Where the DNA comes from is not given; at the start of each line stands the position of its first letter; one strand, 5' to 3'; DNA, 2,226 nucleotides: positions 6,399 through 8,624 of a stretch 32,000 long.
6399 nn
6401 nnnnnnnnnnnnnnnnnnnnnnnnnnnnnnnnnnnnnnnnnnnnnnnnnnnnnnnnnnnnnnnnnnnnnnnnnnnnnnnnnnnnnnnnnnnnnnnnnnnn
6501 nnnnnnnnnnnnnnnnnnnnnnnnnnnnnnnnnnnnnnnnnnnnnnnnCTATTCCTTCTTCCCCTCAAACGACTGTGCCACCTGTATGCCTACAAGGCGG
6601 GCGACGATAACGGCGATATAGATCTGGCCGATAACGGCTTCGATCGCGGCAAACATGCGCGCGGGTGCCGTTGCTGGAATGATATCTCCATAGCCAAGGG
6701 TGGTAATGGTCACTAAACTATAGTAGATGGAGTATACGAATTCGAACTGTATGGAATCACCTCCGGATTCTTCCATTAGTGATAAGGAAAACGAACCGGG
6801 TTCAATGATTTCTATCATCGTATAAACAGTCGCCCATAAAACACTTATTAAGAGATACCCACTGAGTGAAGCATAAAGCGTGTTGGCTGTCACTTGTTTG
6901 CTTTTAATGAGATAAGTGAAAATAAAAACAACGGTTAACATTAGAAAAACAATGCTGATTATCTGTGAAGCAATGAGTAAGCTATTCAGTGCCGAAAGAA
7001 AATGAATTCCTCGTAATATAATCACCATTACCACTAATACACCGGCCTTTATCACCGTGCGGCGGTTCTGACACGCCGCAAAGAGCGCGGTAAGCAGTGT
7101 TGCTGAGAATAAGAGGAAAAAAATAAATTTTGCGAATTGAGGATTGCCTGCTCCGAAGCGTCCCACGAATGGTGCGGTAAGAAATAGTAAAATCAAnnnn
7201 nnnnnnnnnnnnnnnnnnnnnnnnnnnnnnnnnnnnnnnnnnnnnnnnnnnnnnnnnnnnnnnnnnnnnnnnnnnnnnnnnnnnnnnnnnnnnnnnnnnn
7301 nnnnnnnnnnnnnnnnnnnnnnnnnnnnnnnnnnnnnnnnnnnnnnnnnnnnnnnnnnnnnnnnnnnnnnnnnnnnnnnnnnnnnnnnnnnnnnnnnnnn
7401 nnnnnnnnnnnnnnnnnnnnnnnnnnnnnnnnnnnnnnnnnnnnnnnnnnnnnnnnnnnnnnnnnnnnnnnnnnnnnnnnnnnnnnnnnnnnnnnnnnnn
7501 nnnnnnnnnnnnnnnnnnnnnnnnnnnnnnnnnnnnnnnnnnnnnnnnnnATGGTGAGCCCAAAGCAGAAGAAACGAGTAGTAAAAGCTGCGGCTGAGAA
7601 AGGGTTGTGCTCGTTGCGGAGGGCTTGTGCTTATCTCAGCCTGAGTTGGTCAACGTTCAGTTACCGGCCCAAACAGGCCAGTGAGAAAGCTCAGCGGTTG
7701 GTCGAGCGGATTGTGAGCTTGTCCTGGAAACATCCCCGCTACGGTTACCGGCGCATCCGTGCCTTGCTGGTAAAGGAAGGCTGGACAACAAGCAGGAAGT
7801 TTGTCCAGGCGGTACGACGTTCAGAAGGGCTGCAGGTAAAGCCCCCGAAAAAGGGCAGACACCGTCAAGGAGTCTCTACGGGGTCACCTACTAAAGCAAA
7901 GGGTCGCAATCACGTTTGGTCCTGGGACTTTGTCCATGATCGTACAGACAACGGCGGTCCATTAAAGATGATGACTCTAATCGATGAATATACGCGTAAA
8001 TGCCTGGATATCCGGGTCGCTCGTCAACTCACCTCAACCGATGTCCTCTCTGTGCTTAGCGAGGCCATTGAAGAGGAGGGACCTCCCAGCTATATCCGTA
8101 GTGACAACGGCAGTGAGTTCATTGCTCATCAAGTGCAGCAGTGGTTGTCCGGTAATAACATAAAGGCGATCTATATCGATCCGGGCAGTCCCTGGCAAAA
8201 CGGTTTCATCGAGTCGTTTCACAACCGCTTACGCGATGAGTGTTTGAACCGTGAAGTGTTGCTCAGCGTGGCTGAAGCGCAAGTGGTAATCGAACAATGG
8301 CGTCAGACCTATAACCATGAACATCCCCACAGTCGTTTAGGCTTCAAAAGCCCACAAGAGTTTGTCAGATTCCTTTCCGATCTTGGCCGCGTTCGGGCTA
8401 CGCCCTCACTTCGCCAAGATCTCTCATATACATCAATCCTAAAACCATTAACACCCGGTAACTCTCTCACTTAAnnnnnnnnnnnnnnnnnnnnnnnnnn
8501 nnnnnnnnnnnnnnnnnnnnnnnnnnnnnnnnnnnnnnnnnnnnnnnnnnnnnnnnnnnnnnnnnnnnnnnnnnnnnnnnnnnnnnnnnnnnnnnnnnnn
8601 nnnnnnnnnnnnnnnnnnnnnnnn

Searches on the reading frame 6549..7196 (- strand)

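Call 5: search_protein_families(library=pfam, proteins=[window:6549-7196:-])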
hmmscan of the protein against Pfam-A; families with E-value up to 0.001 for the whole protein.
window:6549-7196:- (215 aa): 2 families
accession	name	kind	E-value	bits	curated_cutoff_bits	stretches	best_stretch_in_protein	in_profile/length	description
PF07885.22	Ion_trans_2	-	2.2e-13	50.3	22.5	1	118-202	6-74/79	Ion channel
PF00520.37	Ion_trans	-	9.7e-05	22.1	25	1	23-201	66-229/241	Ion transport protein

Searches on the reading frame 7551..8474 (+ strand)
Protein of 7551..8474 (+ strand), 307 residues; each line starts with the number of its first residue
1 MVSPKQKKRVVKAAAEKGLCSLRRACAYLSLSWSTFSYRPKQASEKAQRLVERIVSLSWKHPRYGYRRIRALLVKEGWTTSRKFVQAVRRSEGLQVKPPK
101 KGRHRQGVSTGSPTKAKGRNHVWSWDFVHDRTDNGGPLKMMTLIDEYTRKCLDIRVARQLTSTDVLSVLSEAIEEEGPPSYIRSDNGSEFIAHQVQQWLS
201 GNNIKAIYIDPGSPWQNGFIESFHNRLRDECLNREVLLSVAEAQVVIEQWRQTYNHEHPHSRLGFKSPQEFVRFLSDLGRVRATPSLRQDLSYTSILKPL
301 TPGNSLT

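Call 5: search_protein_families(library=pfam, proteins=[window:7551-8474:+])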
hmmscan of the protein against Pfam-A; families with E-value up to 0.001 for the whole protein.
window:7551-8474:+ (307 aa): 5 families
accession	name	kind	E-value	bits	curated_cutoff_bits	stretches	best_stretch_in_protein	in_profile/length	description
PF13683.12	rve_3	-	9.3e-26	89.8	26.5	1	203-268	2-67/67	Integrase core domain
PF00665.32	rve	-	2.3e-22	79.6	32.6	1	118-214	3-102/102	Integrase core domain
PF13276.12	HTH_21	-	8e-10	39.2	28.1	1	47-101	3-59/60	HTH-like domain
PF24764.1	rva_4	-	0.00019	21.7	26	1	143-192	29-78/194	Integrase core domain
PF13333.12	rve_2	-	0.00025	21.6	22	1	221-271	1-51/56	Integrase core domain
